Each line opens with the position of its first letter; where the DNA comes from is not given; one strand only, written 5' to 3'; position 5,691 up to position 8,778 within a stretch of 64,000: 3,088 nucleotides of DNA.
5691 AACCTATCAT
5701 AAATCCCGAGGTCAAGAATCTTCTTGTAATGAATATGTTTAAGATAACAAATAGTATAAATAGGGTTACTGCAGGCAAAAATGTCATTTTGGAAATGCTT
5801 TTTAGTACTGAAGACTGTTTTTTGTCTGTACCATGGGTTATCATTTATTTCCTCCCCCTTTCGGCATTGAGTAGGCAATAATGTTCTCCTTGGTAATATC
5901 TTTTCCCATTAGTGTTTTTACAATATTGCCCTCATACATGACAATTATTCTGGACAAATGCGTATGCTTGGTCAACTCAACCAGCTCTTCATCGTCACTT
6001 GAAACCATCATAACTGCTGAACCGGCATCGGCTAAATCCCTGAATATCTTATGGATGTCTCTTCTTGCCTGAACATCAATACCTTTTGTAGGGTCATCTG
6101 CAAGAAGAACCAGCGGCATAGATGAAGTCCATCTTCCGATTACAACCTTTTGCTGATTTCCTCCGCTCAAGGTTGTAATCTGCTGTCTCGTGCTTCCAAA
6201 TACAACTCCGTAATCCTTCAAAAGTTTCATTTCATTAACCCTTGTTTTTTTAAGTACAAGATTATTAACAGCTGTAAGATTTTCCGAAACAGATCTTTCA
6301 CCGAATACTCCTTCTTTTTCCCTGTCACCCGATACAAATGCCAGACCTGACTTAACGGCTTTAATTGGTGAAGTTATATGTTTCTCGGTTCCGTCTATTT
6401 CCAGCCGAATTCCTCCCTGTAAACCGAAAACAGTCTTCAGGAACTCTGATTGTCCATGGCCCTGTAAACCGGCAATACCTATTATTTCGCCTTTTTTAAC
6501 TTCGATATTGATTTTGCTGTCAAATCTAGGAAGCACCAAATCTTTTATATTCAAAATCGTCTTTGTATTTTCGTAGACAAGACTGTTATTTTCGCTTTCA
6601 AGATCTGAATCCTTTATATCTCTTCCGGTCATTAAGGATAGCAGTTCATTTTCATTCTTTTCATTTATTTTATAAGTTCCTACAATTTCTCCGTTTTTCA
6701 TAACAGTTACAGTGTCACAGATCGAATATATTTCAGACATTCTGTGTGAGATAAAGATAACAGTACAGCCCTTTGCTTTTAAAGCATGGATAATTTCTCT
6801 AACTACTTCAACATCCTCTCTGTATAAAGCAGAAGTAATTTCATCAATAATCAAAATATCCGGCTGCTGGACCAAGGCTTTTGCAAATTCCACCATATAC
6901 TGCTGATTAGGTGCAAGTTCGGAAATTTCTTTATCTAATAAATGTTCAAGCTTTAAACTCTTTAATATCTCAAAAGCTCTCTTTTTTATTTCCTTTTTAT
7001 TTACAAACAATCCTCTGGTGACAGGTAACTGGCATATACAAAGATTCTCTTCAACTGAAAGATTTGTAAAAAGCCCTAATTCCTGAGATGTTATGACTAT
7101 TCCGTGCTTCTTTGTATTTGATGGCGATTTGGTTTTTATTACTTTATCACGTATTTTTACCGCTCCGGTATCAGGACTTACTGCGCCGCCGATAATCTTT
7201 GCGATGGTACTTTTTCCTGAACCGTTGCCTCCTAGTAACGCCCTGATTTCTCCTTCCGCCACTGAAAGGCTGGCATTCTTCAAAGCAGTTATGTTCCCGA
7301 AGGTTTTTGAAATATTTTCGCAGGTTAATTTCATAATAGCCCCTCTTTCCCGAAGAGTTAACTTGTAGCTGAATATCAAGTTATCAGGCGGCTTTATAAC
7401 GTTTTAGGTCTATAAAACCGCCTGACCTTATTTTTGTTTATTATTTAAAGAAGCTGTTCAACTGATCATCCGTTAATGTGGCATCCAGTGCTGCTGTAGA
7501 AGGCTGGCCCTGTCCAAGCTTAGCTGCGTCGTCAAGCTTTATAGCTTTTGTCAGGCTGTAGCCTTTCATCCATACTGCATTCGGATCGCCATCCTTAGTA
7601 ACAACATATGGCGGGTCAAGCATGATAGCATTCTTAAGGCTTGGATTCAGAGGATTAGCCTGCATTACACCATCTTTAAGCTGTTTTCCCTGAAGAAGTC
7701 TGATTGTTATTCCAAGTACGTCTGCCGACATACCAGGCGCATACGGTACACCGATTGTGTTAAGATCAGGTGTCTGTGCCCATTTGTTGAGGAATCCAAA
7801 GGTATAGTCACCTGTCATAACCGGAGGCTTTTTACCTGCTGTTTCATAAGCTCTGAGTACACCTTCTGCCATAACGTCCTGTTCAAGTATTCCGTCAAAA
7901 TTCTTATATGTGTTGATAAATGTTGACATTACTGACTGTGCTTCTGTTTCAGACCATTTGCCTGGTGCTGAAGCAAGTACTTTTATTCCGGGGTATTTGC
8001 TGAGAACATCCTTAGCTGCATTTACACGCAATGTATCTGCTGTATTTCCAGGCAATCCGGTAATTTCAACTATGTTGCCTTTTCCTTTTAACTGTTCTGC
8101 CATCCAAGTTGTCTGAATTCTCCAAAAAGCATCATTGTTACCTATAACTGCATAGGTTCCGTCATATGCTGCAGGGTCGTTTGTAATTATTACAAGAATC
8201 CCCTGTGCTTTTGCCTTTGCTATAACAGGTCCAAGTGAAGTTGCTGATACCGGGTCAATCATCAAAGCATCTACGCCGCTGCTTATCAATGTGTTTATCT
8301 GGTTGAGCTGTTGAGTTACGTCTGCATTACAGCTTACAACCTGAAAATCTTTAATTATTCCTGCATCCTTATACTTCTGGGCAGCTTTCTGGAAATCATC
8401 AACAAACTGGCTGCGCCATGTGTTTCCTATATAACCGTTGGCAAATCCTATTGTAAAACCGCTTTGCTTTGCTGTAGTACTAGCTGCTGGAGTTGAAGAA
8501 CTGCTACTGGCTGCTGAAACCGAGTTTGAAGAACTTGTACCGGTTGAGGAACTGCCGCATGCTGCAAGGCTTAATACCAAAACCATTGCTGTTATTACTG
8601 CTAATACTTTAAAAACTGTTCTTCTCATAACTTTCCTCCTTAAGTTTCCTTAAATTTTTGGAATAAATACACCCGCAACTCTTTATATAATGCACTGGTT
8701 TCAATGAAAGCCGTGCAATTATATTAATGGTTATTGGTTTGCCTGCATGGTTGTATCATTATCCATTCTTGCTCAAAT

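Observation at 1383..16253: CdaR-linked 15-kb cluster mixes sugar uptake, a lactonase and CoA-thioester beta-oxidation-type enzymes, and ends in glycerate kinase: candidate CoA-dependent 2-deoxy-sugar/sugar-acid pathway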

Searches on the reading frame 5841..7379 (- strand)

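Call 3: search_protein_families(library=pfam, proteins=[window:5841-7379:-])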
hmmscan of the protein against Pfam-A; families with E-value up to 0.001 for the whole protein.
window:5841-7379:- (512 aa): 2 families
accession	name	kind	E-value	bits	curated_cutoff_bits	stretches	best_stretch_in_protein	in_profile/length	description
PF00005.33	ABC_tran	-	4e-42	144.5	25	2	33-183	1-137/137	ABC transporter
PF13304.12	AAA_21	-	0.00014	22.5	27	0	47-64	3-20/304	AAA domain, putative AbiEii toxin, Type IV TA system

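Call 5: search_protein_families(library=ncbifam, proteins=[window:5841-7379:-], max_evalue=0.00001)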
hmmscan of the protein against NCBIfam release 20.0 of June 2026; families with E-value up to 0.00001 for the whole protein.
window:5841-7379:- (512 aa): 188 families (the best 25 are shown)
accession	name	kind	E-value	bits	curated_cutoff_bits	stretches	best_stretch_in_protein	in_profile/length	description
NF008442.0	PRK11288.1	equivalog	2.5e-109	365.9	689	1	17-507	7-498/504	L-arabinose ABC transporter ATP-binding protein AraG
NF007253.0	PRK09700.1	equivalog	3e-105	352.7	772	1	19-507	7-509/510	D-allose ABC transporter ATP-binding protein AlsA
NF041861.1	YtfR_transport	equivalog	7.8e-99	331.3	850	1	18-502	2-488/492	galactofuranose ABC transporter, ATP-binding protein YtfR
NF010069.0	PRK13549.1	equivalog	9.2e-99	331.2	699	1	18-504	6-501/513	xylose ABC transporter ATP-binding protein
NF011967.0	PRK15439.1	equivalog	6.2e-97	325.1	586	1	18-502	12-497/510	autoinducer 2 ABC transporter ATP-binding protein LsrA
NF008030.0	PRK10762.1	equivalog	5.4e-95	319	745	1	18-506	5-493/501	ribose ABC transporter ATP-binding protein RbsA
NF040905.2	GguA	equivalog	1.4e-94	317.3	810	1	19-502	3-498/500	multiple monosaccharide ABC transporter ATP-binding protein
NF008215.0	PRK10982.1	equivalog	2.4e-89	300.2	828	1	17-502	13-500/506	galactose/methyl galactoside ABC transporter ATP-binding protein MglA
TIGR02633.1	xylG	equivalog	1e-88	298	723.65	1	18-502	2-497/500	D-xylose ABC transporter ATP-binding protein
NF047930.1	ABC_ATP_B6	equivalog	2.6e-79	267.2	670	1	19-500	4-504/510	putative B6 ABC transporter ATP-binding protein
TIGR03410.1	urea_trans_UrtE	equivalog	1.8e-56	191.2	285.8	2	18-250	1-228/230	urea ABC transporter ATP-binding subunit UrtE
TIGR01188.1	drrA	subfamily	4.6e-52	177.2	312.45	2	25-275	1-245/302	daunorubicin resistance ABC transporter, ATP-binding protein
TIGR04406.1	LPS_export_lptB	equivalog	7.5e-52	176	240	2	18-237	2-218/239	LPS export ABC transporter ATP-binding protein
TIGR03265.1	PhnT2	equivalog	6.5e-51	173.6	457.7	2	17-233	4-214/353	putative 2-aminoethylphosphonate ABC transporter ATP-binding protein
TIGR04521.1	ECF_ATPase_2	equivalog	7e-50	169.7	330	2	25-238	13-229/279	energy-coupling factor transporter ATPase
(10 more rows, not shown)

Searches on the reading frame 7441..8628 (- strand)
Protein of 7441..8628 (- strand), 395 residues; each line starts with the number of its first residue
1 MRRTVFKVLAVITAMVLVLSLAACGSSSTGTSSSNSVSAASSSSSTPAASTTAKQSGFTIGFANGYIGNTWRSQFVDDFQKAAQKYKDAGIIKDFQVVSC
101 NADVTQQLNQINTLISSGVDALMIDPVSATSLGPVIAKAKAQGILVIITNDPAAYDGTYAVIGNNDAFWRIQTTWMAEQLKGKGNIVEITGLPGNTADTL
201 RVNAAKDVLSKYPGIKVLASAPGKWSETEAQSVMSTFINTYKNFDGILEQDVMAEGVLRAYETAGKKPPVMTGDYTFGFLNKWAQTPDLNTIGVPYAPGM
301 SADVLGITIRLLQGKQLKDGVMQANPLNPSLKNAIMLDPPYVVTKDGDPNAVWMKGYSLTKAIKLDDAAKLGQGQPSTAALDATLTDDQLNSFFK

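Call 3: search_protein_families(library=pfam, proteins=[window:7441-8628:-])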
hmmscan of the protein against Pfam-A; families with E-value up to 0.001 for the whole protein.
window:7441-8628:- (395 aa): 1 family
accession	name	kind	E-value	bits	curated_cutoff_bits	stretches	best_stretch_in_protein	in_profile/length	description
PF13407.12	Peripla_BP_4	-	1.8e-51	175.6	35.1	1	60-316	1-258/258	Periplasmic binding protein domain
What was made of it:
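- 7441..8628 (-): Lipoprotein substrate-binding protein of a CUT2 (ribose-type) ABC importer. Pfam Peripla_BP_4 (call 3).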

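Call 5: search_protein_families(library=ncbifam, proteins=[window:7441-8628:-], max_evalue=0.00001)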
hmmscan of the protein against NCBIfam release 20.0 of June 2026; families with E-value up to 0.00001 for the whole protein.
window:7441-8628:- (395 aa): 9 families
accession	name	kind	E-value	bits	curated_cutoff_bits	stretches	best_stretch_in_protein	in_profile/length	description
NF041827.1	YtfQ_transport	equivalog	1.1e-17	64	510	1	45-268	13-240/320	galactofuranose ABC transporter, galactofuranose-binding protein YtfQ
NF007254.0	PRK09701.1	equivalog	6.8e-16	58.3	335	1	78-271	41-245/311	D-allose transporter substrate-binding protein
NF007936.0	PRK10653.1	equivalog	3.6e-14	52.8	337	1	60-268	29-233/295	ribose ABC transporter substrate-binding protein RbsB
TIGR02634.1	xylF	equivalog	6.4e-13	49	389.55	1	95-317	31-260/302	D-xylose ABC transporter substrate-binding protein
TIGR02637.1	RhaS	equivalog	6.9e-13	48.5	342.25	1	73-248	10-190/302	rhamnose ABC transporter substrate-binding protein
NF040907.2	ChvE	equivalog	3.8e-10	39.5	460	1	74-273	12-235/324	multiple monosaccharide ABC transporter substrate-binding protein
NF007680.0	PRK10355.1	equivalog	7.8e-08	31.9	504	1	94-265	57-234/331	D-xylose ABC transporter substrate-binding protein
NF011937.0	PRK15408.1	equivalog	1.9e-07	30.3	384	1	99-254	65-224/340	autoinducer 2 ABC transporter substrate-binding protein LsrB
NF011924.1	PRK15395.1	equivalog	1.4e-06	27.6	420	1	49-179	17-149/329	galactose/glucose ABC transporter substrate-binding protein MglB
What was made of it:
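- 7441..8628 (-): Only weak matches to named sugar SBPs (64 bits or less, call 5).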

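Call 29: search_solved_structures(query=window:7441-8628:-, max_evalue=1e-10)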
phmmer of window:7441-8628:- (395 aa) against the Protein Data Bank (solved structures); distinct sequences matched with E-value up to 1e-10: 23.
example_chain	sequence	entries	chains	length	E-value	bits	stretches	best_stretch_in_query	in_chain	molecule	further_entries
4pe6_A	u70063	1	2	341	8.6e-30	107.2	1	52-318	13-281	Putative ABC transporter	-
5hko_A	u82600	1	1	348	2e-25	92.8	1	73-272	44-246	ABC transporter, carbohydrate uptake transporter-2 (CUT2) family, periplasmic sugar-bindin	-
4rs3_A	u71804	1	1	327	2.4e-25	92.6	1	73-272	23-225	ABC transporter, carbohydrate uptake transporter-2 (CUT2) family, periplasmic sugar-bindin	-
4rsm_A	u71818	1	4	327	3.6e-24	88.7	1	98-271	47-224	Periplasmic binding protein/LacI transcriptional regulator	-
2x7x_A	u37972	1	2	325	6e-21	78.1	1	58-269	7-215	SENSOR PROTEIN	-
2ioy_A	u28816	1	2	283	1.8e-20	76.5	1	81-273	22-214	Periplasmic sugar-binding protein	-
4yo7_A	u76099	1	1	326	2.9e-19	72.6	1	75-324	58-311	Sugar ABC transporter (Sugar-binding protein)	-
6hbd_A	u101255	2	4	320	2.3e-17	66.3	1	51-269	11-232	ABC transporter periplasmic-binding protein YtfQ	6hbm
6hb0_A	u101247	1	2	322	2.3e-17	66.3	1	50-269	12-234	ABC transporter periplasmic-binding protein YtfQ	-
6hyh_A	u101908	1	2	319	2.8e-17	66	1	51-269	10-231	Periplasmic binding protein/LacI transcriptional regulator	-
4ry0_A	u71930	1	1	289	1.2e-16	64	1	94-273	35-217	Probable ribose ABC transporter, substrate-binding protein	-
5ibq_A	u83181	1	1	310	1.3e-16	63.8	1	94-273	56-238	Probable ribose ABC transporter, substrate-binding protein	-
4rwe_A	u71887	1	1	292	2.3e-16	63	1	60-249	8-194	Sugar-binding transport protein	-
7x0p_A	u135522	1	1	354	2.7e-15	59.5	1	25-274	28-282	CbpD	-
5ocp_A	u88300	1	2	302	9.9e-15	57.6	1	59-269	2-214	Periplasmic binding protein/LacI transcriptional regulator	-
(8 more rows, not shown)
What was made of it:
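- Tried and rejected: The nearest solved SBPs score 107 bits or less and cannot assign a ligand (call 29).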

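Call 51: find_homologous_proteins(query=window:7441-8628:-, max_evalue=1e-30)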
Query window:7441-8628:- (395 aa): 257 proteins with E <= 1e-30 among 8000 candidates; the best 120 are listed.
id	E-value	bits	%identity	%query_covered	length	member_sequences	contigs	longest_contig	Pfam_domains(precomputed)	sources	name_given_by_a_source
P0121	1.2e-255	865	100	100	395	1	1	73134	PF13407.13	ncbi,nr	ncbi:MAG: ABC transporter substrate-binding protein [Bacillota bacterium]|nr:ABC transporter substra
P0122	2.5e-198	677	76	100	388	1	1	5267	PF13407.13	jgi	jgi:ribose transport system substrate-binding protein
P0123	4.4e-169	580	66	98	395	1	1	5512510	PF13407.13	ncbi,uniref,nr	ncbi:ABC transporter substrate-binding protein [Petroclostridium sp. X23]|uniref:ABC transporter sub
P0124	2.8e-165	568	66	100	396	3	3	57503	PF13407.13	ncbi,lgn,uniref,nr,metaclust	ncbi:ABC transporter substrate-binding protein [Alicyclobacillus shizuokensis]|uniref:ABC transporte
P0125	5.5e-163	560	65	98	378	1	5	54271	PF13407.13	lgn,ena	-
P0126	2.1e-160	552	65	94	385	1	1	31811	PF13407.13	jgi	jgi:ribose transport system substrate-binding protein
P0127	1.9e-159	549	64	98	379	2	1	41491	PF13407.13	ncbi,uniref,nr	ncbi:ABC transporter substrate-binding protein [Thermoactinomyces sp. CICC 10522]|uniref:ABC transpo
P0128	1.3e-158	546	63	98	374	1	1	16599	PF13407.13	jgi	jgi:ribose transport system substrate-binding protein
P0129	9.4e-156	537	63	99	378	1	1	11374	PF13407.13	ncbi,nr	ncbi:MAG: ABC transporter substrate-binding protein [Bacteroidetes bacterium]|nr:MAG: ABC transporte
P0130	1.1e-155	536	61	98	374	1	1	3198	PF13407.13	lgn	-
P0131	1.2e-146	507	58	98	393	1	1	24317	PF13407.13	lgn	-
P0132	6.5e-146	504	62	91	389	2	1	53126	PF13407.13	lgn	-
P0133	3.3e-144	499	63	86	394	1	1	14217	PF13407.13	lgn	-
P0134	6.3e-144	498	56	98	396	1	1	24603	PF13407.13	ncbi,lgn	-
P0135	1.3e-143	497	58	96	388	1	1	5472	PF13407.13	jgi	jgi:ribose transport system substrate-binding protein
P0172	4.2e-133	462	53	97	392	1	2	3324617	PF13407.13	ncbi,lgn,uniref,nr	ncbi:ABC transporter substrate-binding protein [Moorella sp. Hama-1]|uniref:ABC transporter substrat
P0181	1.2e-131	457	51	100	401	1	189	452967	PF13407.13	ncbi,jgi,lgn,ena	jgi:ribose transport system substrate-binding protein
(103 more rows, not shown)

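Call 52: find_encoding_contigs(protein=P0124, flank=10000, max_places=1)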
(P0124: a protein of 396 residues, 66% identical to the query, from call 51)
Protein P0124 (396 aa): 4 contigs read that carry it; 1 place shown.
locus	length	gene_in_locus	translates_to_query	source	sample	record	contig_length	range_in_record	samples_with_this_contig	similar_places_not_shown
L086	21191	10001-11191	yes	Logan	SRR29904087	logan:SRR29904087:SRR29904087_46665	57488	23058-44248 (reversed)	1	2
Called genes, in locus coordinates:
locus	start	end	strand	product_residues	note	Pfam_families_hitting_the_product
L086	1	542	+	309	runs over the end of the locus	PF01261:AP_endonuc_2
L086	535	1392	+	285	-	PF13292:DXP_synthase_N, PF00456:Transketolase_N, PF00676:E1_dh (weak), PF02775:TPP_enzyme_C (faint)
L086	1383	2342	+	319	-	PF02779:Transket_pyr, PF02780:Transketolase_C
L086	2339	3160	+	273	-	PF04962:KduI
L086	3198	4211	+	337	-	PF00356:LacI, PF00532:Peripla_BP_1, PF13407:Peripla_BP_4, PF13377:Peripla_BP_3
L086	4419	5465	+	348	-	PF00356:LacI, PF01381:HTH_3 (weak), PF09339:HTH_IclR (weak), PF13560:HTH_31 (weak), PF00532:Peripla_BP_1, PF13407:Peripla_BP_4, PF13377:Peripla_BP_3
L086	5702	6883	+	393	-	PF00108:Thiolase_N, PF22691:Thiolase_C_1 (faint), PF00109:ketoacyl-synt (weak), PF02803:Thiolase_C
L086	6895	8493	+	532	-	PF01144:CoA_trans, PF16957:Mal_decarbox_Al (weak)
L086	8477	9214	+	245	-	PF00106:adh_short, PF01370:Epimerase (weak), PF08659:KR, PF13561:adh_short_C2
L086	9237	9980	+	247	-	PF00753:Lactamase_B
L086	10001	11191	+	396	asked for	PF13407:Peripla_BP_4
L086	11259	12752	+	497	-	PF00005:ABC_tran, PF00004:AAA (faint), PF00005:ABC_tran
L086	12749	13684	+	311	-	PF02653:BPD_transp_2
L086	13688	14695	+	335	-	PF02653:BPD_transp_2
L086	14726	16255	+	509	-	PF01144:CoA_trans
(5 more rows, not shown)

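Call 53: find_encoding_contigs(protein=P0172, flank=10000, max_places=1)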
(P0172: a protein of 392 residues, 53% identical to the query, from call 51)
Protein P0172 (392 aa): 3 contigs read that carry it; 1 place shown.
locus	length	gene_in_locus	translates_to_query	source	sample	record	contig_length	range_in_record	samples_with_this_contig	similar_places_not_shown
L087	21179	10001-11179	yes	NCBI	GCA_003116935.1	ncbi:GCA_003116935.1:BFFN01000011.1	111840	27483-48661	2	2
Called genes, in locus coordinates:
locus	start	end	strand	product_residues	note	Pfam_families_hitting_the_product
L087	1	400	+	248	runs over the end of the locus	PF01609:DDE_Tnp_1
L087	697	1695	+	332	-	PF00356:LacI, PF00532:Peripla_BP_1, PF13407:Peripla_BP_4, PF13377:Peripla_BP_3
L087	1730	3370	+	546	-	PF00501:AMP-binding, PF13193:AMP-binding_C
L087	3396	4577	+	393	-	PF00108:Thiolase_N, PF22691:Thiolase_C_1 (faint), PF02803:Thiolase_C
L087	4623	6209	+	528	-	PF01144:CoA_trans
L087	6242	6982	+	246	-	PF00106:adh_short, PF08659:KR, PF23441:SDR (faint), PF13561:adh_short_C2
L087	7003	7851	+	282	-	PF02737:3HCDH_N, PF00725:3HCDH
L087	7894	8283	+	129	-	PF00903:Glyoxalase, PF13669:Glyoxalase_4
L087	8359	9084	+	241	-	PF00753:Lactamase_B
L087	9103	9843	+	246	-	PF04199:Cyclase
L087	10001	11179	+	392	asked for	PF13407:Peripla_BP_4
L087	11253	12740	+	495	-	PF00005:ABC_tran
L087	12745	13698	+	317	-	PF02653:BPD_transp_2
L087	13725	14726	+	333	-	PF02653:BPD_transp_2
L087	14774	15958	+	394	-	PF00108:Thiolase_N, PF02803:Thiolase_C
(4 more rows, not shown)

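Call 54: find_encoding_contigs(protein=P0181, flank=10000, max_places=1)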
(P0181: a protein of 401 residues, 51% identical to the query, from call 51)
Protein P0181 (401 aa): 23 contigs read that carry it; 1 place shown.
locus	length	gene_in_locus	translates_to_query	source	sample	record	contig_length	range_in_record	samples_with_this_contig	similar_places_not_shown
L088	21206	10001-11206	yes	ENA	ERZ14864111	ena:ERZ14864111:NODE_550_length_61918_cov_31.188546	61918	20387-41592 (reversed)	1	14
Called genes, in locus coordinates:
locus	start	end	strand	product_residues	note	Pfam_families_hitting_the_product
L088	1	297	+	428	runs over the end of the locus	PF12897:Asp_aminotransf, PF00155:Aminotran_1_2 (weak)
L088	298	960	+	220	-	-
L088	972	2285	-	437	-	PF05673:DUF815, PF20720:nSTAND3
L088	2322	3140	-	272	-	PF02673:BacA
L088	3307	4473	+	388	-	PF10509:GalKase_gal_bdg, PF00288:GHMP_kinases_N, PF08544:GHMP_kinases_C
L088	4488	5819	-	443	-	PF00672:HAMP (weak), PF00512:HisKA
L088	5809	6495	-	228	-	PF00072:Response_reg, PF00486:Trans_reg_C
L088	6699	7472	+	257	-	PF04402:SIMPL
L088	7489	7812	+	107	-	PF07784:DUF1622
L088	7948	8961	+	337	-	PF00356:LacI, PF00532:Peripla_BP_1, PF13407:Peripla_BP_4, PF13377:Peripla_BP_3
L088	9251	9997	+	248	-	PF00753:Lactamase_B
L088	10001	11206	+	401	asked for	PF13407:Peripla_BP_4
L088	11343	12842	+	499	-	PF02463:SMC_N (faint), PF00005:ABC_tran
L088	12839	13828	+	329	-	PF02653:BPD_transp_2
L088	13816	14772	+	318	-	PF02653:BPD_transp_2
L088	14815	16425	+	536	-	PF00501:AMP-binding, PF13193:AMP-binding_C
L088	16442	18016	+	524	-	PF01144:CoA_trans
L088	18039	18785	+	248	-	PF00106:adh_short, PF08659:KR, PF13561:adh_short_C2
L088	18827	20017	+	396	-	PF00108:Thiolase_N, PF02803:Thiolase_C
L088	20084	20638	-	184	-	PF07155:ECF-ribofla_trS, PF12822:ECF_trnsprt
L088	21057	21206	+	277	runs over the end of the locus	PF09297:Zn_ribbon_NUD, PF00293:NUDIX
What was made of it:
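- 7441..8628 (-): All three homologue contexts examined (51-66% identity) lie next to an MBL gene and the CoA module (calls 51-54).
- All three SBP homologue contexts examined show MBL-SBP-ABC beside the CoA module (calls 52-54).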
